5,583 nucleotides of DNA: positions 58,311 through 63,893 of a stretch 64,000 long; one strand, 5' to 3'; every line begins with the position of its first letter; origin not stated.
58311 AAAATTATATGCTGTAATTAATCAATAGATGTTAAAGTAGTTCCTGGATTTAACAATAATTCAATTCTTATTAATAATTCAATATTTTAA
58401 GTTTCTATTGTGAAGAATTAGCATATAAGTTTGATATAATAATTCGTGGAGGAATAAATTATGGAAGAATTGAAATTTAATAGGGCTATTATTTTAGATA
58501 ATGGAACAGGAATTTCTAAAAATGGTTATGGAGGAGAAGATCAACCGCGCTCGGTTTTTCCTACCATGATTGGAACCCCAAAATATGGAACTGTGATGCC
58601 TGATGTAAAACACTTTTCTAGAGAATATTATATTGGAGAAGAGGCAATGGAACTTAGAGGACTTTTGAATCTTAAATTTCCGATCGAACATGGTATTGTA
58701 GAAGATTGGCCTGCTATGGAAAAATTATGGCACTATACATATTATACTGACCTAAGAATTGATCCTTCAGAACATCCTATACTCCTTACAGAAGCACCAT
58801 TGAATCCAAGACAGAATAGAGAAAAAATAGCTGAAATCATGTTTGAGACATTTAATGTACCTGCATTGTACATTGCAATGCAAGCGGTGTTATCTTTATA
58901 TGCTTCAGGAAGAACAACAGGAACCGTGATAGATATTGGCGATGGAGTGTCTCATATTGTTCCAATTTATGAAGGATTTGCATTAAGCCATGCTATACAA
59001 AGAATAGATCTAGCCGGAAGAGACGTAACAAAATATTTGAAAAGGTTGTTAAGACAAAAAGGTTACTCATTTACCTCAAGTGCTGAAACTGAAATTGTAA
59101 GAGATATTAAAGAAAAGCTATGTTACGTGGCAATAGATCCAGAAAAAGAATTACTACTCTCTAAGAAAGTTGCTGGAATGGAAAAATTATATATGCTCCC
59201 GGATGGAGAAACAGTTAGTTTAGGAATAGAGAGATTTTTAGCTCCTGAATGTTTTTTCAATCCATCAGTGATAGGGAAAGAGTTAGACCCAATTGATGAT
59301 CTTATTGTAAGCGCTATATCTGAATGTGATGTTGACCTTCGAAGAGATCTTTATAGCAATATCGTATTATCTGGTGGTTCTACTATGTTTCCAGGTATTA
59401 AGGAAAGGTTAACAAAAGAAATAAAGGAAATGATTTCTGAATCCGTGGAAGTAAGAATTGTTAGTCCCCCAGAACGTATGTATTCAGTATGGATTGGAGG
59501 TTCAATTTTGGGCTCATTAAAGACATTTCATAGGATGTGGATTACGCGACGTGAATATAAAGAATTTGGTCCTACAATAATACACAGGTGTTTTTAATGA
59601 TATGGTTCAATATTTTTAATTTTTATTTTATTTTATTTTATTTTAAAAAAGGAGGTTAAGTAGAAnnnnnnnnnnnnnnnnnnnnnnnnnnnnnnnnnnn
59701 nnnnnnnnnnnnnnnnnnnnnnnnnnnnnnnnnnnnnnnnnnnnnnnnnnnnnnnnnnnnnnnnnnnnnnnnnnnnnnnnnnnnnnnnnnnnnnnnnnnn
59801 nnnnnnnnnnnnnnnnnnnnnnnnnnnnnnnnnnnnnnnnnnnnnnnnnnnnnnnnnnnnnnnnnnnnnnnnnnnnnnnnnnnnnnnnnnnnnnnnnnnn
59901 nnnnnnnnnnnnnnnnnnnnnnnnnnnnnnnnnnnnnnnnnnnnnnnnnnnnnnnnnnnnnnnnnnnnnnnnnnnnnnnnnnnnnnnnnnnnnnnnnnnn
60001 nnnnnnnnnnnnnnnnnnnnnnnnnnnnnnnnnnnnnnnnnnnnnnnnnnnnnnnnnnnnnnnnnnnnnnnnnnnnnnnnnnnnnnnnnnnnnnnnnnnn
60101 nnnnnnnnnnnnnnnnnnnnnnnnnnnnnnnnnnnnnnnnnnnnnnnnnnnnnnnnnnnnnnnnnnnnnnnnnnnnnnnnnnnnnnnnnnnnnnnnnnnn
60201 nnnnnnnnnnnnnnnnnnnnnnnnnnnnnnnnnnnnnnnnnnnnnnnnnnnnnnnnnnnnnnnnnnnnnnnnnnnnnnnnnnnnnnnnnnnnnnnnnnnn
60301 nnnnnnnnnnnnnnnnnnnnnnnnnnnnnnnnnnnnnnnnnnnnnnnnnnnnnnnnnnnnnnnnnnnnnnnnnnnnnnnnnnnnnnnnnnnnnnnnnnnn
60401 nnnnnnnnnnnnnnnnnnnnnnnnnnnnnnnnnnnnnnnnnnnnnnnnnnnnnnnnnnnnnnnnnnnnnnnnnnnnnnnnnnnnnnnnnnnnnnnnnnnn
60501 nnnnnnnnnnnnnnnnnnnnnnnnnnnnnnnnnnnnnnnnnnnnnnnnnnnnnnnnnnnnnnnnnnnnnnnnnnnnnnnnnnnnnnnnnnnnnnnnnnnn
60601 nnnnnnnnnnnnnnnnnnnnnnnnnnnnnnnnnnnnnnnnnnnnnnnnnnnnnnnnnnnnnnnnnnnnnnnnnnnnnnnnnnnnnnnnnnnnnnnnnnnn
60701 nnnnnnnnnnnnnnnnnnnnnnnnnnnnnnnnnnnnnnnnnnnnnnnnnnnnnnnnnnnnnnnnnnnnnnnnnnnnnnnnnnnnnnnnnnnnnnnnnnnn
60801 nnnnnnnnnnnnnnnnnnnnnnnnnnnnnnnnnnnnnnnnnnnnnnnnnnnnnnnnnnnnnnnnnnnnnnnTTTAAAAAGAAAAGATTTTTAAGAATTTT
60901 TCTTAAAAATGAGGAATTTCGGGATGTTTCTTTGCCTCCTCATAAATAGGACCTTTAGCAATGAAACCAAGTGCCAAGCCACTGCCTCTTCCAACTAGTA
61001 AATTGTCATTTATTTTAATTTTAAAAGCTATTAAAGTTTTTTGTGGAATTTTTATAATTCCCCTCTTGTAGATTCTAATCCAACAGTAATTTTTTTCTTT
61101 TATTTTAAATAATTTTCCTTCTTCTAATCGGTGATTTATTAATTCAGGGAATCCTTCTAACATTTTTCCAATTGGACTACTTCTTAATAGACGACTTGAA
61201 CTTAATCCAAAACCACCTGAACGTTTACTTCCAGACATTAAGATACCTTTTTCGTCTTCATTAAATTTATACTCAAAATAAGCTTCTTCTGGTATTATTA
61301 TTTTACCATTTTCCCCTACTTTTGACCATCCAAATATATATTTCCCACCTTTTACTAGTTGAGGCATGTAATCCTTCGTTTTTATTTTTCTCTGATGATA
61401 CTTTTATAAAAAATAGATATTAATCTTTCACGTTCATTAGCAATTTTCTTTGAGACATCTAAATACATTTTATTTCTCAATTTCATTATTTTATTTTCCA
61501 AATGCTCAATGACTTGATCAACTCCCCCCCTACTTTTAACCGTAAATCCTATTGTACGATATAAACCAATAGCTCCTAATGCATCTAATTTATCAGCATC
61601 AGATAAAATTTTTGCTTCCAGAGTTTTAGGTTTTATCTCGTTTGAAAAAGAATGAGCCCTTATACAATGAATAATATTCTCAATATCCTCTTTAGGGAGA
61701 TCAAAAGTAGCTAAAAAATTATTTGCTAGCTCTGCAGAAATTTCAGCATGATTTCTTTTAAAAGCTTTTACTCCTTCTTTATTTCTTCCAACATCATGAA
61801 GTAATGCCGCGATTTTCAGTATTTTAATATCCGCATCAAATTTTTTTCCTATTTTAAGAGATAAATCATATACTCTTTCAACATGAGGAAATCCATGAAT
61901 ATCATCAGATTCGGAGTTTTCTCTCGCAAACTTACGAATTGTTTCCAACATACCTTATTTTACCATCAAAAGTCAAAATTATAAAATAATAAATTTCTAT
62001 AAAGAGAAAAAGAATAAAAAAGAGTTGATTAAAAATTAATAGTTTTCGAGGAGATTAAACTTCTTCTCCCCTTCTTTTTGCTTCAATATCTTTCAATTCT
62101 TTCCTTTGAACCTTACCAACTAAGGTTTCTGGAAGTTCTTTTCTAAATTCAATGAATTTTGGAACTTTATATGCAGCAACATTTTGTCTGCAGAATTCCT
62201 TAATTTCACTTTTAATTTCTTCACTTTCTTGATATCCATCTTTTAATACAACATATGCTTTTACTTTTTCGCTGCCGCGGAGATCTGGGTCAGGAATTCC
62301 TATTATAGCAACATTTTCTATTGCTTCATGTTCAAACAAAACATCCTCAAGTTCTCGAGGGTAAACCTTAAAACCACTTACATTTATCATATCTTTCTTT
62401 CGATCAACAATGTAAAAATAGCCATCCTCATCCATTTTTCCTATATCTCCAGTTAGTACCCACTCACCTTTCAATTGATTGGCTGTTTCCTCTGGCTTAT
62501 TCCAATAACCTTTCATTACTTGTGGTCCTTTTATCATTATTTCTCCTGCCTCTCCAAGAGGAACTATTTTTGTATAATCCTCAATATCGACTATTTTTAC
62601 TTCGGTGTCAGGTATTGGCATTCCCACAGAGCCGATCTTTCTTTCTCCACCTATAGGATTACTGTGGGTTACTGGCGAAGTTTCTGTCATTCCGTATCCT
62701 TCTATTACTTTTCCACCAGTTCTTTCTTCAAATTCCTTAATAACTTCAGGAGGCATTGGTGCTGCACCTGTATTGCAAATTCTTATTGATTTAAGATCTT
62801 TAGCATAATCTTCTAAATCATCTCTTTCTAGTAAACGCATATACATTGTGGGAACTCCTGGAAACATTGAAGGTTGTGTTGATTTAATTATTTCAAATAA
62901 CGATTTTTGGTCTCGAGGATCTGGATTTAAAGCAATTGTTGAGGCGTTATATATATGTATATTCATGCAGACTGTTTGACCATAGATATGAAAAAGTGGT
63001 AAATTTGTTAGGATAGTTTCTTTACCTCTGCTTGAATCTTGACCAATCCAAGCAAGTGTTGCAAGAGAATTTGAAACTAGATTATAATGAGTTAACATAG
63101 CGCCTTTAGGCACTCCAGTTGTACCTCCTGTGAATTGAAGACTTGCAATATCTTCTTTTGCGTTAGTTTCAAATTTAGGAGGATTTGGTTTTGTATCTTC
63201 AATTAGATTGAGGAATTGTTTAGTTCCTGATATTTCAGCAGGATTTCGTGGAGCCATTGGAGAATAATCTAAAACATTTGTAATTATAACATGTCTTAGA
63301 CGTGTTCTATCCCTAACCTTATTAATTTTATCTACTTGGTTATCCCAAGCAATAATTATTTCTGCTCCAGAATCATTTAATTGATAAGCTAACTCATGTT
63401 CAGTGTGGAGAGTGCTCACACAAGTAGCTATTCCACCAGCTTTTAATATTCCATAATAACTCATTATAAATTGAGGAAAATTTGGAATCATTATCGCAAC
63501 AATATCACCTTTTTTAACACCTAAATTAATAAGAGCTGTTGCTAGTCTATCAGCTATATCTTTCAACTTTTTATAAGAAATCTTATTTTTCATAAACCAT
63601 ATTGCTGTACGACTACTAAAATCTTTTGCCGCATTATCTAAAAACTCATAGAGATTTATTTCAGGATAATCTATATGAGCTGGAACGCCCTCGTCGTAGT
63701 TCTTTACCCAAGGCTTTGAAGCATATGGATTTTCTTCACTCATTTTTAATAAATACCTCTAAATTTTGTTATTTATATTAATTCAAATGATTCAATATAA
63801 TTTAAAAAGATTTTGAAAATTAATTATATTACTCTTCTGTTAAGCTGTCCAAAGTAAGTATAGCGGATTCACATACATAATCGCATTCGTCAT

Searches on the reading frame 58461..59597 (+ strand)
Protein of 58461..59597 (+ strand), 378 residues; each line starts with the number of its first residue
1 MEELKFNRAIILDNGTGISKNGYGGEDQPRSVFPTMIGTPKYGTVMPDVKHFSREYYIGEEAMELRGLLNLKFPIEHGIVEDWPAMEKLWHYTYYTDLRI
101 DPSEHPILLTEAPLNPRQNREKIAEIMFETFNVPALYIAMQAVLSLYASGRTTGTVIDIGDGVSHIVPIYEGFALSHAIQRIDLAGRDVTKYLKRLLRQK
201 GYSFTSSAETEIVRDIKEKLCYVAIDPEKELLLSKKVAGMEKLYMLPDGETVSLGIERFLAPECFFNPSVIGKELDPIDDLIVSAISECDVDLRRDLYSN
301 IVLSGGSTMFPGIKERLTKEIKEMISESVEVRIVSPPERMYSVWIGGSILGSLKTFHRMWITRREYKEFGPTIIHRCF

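Call 44: search_protein_families(library=pfam, proteins=[window:58461-59597:+], max_evalue=0.001)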
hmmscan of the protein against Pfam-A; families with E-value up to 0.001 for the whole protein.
window:58461-59597:+ (378 aa): 2 families
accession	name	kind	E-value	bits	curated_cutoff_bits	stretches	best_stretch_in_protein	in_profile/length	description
PF00022.25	Actin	-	1.2e-130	436.2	27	1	8-376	5-407/410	Actin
PF06723.19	MreB_Mbl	-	3.3e-05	23.3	27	1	153-322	146-298/327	MreB/Mbl protein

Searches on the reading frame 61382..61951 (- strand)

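Call 44: search_protein_families(library=pfam, proteins=[window:61382-61951:-], max_evalue=0.001)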
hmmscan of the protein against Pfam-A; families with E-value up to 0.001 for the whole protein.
window:61382-61951:- (189 aa): 1 family
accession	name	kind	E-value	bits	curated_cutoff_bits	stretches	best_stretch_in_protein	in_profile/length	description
PF01966.28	HD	-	5.9e-17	62.5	22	1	23-124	4-115/116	HD domain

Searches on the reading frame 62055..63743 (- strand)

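Call 72: search_protein_families(library=pfam, proteins=[window:62055-63743:-], max_evalue=0.00001)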
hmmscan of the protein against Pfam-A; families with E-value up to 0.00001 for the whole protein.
window:62055-63743:- (562 aa): 2 families
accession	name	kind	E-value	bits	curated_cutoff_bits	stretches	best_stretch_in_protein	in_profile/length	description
PF00501.34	AMP-binding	-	1.3e-99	334.1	29.9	1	36-414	2-384/384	AMP-binding enzyme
PF13193.12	AMP-binding_C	-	1.4e-18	68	24.5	1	464-544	1-76/76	AMP-binding enzyme C-terminal domain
